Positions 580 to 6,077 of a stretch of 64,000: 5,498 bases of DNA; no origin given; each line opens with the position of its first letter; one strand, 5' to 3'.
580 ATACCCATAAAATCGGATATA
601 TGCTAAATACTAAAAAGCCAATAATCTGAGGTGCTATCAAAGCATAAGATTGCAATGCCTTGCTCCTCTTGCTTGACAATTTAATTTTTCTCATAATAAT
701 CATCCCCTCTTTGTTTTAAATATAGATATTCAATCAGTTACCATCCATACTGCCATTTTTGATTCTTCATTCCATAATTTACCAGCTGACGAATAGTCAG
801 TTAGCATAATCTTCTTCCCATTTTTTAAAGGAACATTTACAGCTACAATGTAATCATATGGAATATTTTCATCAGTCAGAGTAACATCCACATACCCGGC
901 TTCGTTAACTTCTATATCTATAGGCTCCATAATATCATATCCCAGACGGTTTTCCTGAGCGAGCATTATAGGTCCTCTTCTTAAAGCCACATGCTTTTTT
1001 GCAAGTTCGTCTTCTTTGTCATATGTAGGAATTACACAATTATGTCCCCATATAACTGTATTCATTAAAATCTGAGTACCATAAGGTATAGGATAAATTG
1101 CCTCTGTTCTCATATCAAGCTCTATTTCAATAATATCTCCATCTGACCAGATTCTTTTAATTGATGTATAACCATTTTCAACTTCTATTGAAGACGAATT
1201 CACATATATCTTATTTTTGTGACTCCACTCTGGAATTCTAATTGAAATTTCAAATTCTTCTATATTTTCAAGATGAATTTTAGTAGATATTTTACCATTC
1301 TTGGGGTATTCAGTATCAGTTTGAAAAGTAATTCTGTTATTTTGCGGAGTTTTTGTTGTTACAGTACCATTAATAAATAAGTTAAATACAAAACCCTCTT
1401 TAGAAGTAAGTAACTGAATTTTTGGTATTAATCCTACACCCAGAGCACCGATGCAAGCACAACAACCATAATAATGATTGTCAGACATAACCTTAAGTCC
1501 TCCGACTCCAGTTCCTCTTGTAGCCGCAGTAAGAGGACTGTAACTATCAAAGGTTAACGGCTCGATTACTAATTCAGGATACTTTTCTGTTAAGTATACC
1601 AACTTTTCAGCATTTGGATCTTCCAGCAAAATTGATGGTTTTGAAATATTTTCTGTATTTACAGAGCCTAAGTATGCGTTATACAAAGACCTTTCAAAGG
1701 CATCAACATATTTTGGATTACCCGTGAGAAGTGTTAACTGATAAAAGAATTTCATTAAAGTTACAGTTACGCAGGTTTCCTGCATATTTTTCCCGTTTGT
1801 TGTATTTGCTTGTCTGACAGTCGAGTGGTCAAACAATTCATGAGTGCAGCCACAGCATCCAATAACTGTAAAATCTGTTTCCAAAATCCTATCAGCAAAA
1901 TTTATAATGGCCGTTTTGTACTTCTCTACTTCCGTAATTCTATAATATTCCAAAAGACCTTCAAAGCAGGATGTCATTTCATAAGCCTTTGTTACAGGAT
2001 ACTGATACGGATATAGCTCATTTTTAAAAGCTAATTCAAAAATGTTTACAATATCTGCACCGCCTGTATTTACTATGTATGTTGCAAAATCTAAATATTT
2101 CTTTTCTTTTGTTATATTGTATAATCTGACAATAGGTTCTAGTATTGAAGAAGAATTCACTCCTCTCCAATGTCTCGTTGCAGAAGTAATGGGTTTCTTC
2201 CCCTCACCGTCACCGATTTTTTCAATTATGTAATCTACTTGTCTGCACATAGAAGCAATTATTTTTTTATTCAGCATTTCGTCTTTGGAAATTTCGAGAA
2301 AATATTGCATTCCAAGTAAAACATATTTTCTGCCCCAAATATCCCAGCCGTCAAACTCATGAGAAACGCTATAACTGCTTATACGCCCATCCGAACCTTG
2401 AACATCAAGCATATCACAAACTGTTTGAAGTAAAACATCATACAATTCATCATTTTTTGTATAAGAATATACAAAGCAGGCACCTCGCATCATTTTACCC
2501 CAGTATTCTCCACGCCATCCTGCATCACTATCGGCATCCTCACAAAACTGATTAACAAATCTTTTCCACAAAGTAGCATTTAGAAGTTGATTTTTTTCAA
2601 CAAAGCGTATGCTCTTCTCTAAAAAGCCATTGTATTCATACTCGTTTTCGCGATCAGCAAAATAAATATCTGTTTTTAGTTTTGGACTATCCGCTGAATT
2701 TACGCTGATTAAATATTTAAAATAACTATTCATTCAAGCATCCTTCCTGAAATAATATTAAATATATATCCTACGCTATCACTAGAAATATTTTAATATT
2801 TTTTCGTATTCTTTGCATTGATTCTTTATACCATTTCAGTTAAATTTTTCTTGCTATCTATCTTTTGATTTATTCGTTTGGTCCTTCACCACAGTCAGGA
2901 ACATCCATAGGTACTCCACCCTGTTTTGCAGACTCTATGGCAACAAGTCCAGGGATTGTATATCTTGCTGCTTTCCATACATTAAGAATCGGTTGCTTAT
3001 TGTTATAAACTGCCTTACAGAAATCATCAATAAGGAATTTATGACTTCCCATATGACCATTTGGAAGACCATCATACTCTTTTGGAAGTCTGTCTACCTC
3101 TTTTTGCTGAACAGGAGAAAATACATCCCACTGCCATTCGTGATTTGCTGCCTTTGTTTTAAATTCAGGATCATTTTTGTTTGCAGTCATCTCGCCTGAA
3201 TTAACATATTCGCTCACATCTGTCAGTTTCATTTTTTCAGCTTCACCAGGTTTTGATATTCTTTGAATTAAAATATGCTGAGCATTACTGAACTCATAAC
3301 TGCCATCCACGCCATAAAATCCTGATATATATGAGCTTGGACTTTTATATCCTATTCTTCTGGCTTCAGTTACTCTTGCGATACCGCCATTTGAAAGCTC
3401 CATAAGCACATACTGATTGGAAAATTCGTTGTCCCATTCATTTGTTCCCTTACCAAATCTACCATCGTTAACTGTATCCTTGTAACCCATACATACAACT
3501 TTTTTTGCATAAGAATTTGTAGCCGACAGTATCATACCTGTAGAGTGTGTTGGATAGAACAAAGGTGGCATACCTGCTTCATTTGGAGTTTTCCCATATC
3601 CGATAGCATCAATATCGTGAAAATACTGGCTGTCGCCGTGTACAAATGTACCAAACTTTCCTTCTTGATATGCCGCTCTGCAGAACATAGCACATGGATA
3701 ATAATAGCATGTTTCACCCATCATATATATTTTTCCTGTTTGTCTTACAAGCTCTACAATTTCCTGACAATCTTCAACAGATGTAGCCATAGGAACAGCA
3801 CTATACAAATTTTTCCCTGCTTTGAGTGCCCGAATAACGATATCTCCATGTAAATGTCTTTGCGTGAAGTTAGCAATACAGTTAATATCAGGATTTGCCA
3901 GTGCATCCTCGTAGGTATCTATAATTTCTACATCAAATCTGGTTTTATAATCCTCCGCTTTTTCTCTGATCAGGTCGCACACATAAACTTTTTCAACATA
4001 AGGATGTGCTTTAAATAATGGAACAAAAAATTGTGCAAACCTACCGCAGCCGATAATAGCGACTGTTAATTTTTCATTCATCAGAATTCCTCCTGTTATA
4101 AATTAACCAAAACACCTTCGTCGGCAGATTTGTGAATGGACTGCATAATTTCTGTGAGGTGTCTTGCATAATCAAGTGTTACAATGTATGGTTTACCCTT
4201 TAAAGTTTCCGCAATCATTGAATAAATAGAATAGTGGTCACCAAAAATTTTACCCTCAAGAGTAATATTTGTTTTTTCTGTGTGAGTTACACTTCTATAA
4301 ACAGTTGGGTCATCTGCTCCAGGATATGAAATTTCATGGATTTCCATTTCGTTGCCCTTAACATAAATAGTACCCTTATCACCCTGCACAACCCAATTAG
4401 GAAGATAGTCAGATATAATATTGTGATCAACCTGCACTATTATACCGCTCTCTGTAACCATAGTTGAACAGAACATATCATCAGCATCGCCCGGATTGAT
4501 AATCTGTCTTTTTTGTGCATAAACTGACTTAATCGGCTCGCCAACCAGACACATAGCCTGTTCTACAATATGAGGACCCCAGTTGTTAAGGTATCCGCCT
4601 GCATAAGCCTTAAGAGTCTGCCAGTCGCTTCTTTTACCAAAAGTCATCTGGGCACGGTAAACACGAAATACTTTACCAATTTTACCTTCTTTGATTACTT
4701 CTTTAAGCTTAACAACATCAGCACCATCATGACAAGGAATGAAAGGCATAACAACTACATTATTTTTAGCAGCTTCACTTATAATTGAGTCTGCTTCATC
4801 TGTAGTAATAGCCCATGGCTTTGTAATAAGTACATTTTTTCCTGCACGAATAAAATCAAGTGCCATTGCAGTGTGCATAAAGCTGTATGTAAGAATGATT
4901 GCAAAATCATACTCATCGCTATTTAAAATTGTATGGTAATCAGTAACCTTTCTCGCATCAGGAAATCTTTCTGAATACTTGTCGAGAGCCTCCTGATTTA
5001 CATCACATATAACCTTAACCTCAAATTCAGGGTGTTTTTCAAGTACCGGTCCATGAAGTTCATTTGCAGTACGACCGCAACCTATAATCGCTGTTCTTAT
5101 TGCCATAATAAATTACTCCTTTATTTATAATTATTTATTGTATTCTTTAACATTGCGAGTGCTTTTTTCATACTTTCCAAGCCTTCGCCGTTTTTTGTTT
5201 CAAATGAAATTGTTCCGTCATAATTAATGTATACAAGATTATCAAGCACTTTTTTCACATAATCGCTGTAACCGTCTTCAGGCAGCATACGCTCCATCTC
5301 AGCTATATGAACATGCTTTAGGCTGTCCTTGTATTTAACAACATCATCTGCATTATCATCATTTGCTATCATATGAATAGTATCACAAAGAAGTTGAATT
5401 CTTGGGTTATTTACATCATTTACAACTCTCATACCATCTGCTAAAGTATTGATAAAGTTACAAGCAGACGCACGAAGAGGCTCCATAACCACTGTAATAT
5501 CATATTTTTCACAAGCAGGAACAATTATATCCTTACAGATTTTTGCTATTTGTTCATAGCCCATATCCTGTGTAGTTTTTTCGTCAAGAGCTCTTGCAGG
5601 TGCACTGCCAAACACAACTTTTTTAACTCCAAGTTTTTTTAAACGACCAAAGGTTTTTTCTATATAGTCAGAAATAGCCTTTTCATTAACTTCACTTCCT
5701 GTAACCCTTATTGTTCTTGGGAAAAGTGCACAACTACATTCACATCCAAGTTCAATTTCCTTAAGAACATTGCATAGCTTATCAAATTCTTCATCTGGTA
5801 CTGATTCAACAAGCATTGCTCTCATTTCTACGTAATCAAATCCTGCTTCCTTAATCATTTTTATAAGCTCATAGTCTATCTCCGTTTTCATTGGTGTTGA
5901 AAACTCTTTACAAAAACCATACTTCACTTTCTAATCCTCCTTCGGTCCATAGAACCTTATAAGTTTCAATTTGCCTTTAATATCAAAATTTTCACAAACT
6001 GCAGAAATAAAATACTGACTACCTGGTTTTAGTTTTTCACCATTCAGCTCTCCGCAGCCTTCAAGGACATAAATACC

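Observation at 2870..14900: Glycyl radical enzyme and its activase embedded in a mannonate/sugar-acid utilisation operon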

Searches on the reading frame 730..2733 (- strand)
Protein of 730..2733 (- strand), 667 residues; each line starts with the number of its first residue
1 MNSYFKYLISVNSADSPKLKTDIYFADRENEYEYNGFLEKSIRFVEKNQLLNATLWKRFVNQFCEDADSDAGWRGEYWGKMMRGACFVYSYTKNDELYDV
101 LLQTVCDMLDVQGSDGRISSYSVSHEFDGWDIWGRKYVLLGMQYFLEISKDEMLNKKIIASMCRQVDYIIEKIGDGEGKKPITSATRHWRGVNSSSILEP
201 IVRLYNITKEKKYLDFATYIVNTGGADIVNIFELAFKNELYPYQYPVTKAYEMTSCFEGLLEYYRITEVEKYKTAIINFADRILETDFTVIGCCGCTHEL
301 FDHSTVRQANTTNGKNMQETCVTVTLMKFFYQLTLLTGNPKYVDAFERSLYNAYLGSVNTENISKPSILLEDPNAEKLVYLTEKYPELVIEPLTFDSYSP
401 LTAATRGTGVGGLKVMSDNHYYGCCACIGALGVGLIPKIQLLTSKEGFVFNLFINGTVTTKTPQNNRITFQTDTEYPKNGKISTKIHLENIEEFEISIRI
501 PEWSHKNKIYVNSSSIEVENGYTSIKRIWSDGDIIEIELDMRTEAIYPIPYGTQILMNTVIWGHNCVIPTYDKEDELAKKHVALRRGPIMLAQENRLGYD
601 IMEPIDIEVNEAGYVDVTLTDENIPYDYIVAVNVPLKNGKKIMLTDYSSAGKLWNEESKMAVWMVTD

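Call 3: search_protein_families(library=pfam, proteins=[window:730-2733:-])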
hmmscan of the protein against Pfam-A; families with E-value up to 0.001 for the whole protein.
window:730-2733:- (667 aa): 2 families
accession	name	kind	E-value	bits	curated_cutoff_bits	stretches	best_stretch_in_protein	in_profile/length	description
PF07944.18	Beta-AFase-like_GH127_cat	-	2.1e-31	109.7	24.9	1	65-361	49-332/376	Beta-L-arabinofuranosidase, GH127 catalytic domain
PF20736.2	Glyco_hydro127M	-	7.4e-19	68.1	24.2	1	449-541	3-95/95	Beta-L-arabinofuranosidase, GH127 middle domain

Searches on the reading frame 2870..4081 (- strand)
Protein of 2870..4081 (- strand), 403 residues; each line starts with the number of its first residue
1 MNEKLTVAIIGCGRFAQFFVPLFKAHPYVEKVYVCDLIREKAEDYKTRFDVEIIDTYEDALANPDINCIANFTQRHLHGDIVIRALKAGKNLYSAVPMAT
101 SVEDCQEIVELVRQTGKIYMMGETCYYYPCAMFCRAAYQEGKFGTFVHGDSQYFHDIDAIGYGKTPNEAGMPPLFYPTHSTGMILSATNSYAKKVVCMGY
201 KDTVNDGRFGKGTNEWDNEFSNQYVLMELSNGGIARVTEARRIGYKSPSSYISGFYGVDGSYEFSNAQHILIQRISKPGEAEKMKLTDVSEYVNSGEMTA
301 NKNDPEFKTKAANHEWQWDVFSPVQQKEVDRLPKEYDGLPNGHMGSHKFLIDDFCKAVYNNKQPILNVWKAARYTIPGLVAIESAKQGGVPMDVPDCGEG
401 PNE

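Call 3: search_protein_families(library=pfam, proteins=[window:2870-4081:-])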
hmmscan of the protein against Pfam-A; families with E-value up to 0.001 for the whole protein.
window:2870-4081:- (403 aa): 1 family
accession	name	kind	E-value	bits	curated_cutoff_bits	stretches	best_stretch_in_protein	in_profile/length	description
PF01408.29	GFO_IDH_MocA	-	4.3e-20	73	24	1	6-122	2-119/120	Oxidoreductase family, NAD-binding Rossmann fold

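Call 5: search_protein_families(library=ncbifam, proteins=[window:2870-4081:-], max_evalue=0.00001)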
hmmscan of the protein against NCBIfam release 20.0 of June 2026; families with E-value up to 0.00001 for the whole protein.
window:2870-4081:- (403 aa): 6 families
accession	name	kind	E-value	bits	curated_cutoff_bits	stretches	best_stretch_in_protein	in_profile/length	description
TIGR04380.1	myo_inos_iolG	equivalog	2e-16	59.8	355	1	4-145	1-144/330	inositol 2-dehydrogenase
NF052479.1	LevoglcsnDh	equivalog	5.7e-13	48.3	650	1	20-159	25-167/386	levoglucosan dehydrogenase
NF040723.1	UDP-GlcNAcDh_Arch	equivalog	8.4e-13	48.5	450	1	5-147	1-142/302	UDP-N-acetylglucosamine 3-dehydrogenase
NF058563.1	BT_2159_fam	equivalog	4.3e-09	35.8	650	1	6-118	2-115/350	disaccharide 3-dehydrogenase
NF007574.0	PRK10206.1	equivalog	9.5e-07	28.2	352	1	25-153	27-153/345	oxidoreductase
NF052679.1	InsChiInosDhIolG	equivalog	5e-06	25.8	540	1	31-117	30-118/343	bifunctional inositol 2-dehydrogenase/D-chiro-inositol 1-dehydrogenase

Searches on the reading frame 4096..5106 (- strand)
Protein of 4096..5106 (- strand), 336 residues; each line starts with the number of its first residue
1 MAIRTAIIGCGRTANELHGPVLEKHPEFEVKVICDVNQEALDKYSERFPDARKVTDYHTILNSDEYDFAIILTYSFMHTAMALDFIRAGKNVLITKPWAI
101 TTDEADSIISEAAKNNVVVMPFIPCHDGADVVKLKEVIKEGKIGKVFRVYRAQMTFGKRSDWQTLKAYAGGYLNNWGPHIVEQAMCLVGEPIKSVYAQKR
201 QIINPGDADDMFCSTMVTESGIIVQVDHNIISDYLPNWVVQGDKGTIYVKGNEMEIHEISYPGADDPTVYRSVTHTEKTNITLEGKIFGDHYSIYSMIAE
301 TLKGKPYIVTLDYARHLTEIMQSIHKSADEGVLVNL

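Call 3: search_protein_families(library=pfam, proteins=[window:4096-5106:-])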
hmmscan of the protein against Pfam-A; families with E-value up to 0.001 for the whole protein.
window:4096-5106:- (336 aa): 3 families
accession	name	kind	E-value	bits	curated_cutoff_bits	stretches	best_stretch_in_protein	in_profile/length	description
PF22725.1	GFO_IDH_MocA_C3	-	1.4e-19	70.8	27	1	132-247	2-123/124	GFO/IDH/MocA C-terminal domain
PF01408.29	GFO_IDH_MocA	-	2.3e-19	70.7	24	1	3-120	1-117/120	Oxidoreductase family, NAD-binding Rossmann fold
PF02894.22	GFO_IDH_MocA_C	-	3.9e-13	50.2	22.9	1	135-336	1-218/218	Oxidoreductase family, C-terminal alpha/beta domain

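Call 5: search_protein_families(library=ncbifam, proteins=[window:4096-5106:-], max_evalue=0.00001)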
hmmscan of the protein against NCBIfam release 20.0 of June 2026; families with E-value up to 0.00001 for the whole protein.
window:4096-5106:- (336 aa): 9 families
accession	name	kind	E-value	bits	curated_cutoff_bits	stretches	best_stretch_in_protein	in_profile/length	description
NF040723.1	UDP-GlcNAcDh_Arch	equivalog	8.8e-23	81.3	450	1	3-219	1-208/302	UDP-N-acetylglucosamine 3-dehydrogenase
NF007574.0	PRK10206.1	equivalog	2.9e-22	79.2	352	1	1-250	1-248/345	oxidoreductase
NF008607.0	PRK11579.1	subfamily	2e-21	76.4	330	1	3-250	5-249/346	oxidoreductase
TIGR04380.1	myo_inos_iolG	equivalog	1.2e-20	73.6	355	1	3-250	2-253/330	inositol 2-dehydrogenase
NF052479.1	LevoglcsnDh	equivalog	7.4e-17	61.1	650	1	30-204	38-217/386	levoglucosan dehydrogenase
NF052679.1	InsChiInosDhIolG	equivalog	2.8e-13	49.6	540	1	1-229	1-228/343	bifunctional inositol 2-dehydrogenase/D-chiro-inositol 1-dehydrogenase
NF058563.1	BT_2159_fam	equivalog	6.5e-13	48.4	650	1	3-226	1-220/350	disaccharide 3-dehydrogenase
NF058561.1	BT_2158_fam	equivalog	8.2e-11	41.1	750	1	29-150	58-181/487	glycoside 3-dehydrogenase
NF041392.1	XylDh_Gfo6_Halo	equivalog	9.1e-11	41.1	350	1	2-151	16-168/350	D-xylose 1-dehydrogenase Gfo6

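Call 38: search_solved_structures(query=window:4096-5106:-, max_evalue=1e-10)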
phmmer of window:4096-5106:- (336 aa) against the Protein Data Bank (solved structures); distinct sequences matched with E-value up to 1e-10: 25.
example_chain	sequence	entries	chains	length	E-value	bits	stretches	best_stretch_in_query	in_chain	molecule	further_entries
3i23_A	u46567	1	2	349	8.6e-24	87.5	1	1-322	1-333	Oxidoreductase, Gfo/Idh/MocA family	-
3fd8_A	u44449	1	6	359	1.4e-23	86.8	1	2-322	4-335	Oxidoreductase, Gfo/Idh/MocA family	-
3e18_A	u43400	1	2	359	1.5e-22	83.4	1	26-250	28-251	oxidoreductase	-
3hnp_A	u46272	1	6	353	5.8e-20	74.9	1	3-260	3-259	Oxidoreductase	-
3fhl_A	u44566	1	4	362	3.1e-19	72.5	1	3-218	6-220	Putative oxidoreductase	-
3gdo_A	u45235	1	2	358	1.7e-18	70.1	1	3-330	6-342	Uncharacterized oxidoreductase yvaA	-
3gfg_A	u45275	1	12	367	1.8e-18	70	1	3-330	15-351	Uncharacterized oxidoreductase yvaA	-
9m37_A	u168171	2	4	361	6.4e-18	68.2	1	5-251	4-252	P581a DgpA2 and isoorientin complex structure | Gfo/Idh/MocA family protein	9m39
3q2k_A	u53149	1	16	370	7.1e-17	64.8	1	3-280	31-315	oxidoreductase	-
6nor_A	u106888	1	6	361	7.7e-17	64.6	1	5-227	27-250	Putative NAD dependent dehydrogenase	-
3q2i_A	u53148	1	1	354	5.1e-16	61.9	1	3-305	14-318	dehydrogenase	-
3f4l_A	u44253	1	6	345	9.1e-16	61.1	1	1-307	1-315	Putative oxidoreductase yhhX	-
6jw6_A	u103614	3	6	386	4.3e-15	58.9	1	3-247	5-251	Dehydrogenase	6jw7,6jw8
3kux_A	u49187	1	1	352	7.1e-15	58.2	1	3-248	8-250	Putative oxidoreductase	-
3e82_A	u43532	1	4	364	8.6e-15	57.9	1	3-331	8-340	Putative oxidoreductase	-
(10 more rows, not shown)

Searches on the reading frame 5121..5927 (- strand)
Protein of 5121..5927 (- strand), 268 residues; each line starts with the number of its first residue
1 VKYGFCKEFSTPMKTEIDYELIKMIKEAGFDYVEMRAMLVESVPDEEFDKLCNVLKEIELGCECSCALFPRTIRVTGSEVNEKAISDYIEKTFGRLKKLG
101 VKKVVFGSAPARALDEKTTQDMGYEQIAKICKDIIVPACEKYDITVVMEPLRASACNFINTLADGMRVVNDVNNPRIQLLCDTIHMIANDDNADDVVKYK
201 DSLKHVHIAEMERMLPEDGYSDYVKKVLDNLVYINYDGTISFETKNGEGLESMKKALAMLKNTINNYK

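Call 3: search_protein_families(library=pfam, proteins=[window:5121-5927:-])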
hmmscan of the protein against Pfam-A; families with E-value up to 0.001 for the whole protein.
window:5121-5927:- (268 aa): 1 family
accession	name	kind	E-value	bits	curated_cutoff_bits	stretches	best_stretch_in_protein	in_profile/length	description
PF01261.30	AP_endonuc_2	-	1.3e-28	100.9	31.1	1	24-262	3-248/249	Xylose isomerase-like TIM barrel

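Call 5: search_protein_families(library=ncbifam, proteins=[window:5121-5927:-], max_evalue=0.00001)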
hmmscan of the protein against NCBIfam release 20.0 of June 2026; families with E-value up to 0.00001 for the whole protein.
window:5121-5927:- (268 aa): 5 families
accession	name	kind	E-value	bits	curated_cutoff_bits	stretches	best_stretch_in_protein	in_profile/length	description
NF051856.1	PsicseEpim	equivalog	1.4e-23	84.2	300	1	19-243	19-244/287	D-psicose 3-epimerase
NF041099.2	keto_glucon_epim_IolO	equivalog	8.1e-22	77.8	300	1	22-263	27-267/269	5-keto-L-gluconate epimerase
TIGR03234.1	OH-pyruv-isom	equivalog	7.7e-08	32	353.45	1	125-246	115-242/254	hydroxypyruvate isomerase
NF043033.1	OxoTetrIsom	equivalog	8.9e-08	32.2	325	1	138-245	128-238/251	2-oxo-tetronate isomerase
NF007360.0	PRK09856.1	equivalog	7.4e-06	25.7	305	0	76-241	79-245/276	fructoselysine 3-epimerase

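Call 30: search_solved_structures(query=window:5121-5927:-, max_evalue=0.00001)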
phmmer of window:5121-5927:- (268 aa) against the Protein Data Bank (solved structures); distinct sequences matched with E-value up to 0.00001: 20.
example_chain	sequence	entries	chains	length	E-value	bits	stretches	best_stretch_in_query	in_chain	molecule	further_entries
8xix_A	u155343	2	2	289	5.2e-14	55.6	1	14-243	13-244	D-tagatose 3-epimerase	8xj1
8xiv_A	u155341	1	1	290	5.2e-14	55.6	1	14-243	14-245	D-tagatose 3-epimerase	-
2zvr_A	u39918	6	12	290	2.2e-12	50.3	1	107-245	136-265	Uncharacterized protein TM_0416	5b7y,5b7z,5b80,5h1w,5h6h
6wn6_A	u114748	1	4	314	5.4e-11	45.7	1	20-245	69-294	3-keto-D-glucoside 4-epimerase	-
3vyl_A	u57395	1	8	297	7.2e-11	45.3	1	16-262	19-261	L-ribulose 3-epimerase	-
3kws_A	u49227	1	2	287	1.5e-09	41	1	140-244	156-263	Putative sugar isomerase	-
2hk0_A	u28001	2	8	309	2.1e-08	37.3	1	22-243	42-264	D-PSICOSE 3-EPIMERASE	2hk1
7cj9_A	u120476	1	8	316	5.1e-08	36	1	27-251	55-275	Epimerase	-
7cj4_A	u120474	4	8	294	9.5e-08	35.1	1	27-251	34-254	Epimerase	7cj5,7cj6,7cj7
7cj8_A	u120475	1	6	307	1.1e-07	34.9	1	27-251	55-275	Epimerase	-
7x7w_A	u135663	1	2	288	1.5e-07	34.5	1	22-243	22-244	D-PSICOSE 3-EPIMERASE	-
4xsl_A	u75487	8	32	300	2.6e-07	33.7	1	22-249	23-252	D-tagatose 3-epimerase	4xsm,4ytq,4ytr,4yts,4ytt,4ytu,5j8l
3vnk_A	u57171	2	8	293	3.9e-07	33.1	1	16-243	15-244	Xylose isomerase domain protein TIM barrel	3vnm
3vni_A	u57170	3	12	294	3.9e-07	33.1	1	16-243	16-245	Xylose isomerase domain protein TIM barrel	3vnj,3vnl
8yeb_A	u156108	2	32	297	4.4e-07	32.9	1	22-246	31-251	Ketose 3-epimerase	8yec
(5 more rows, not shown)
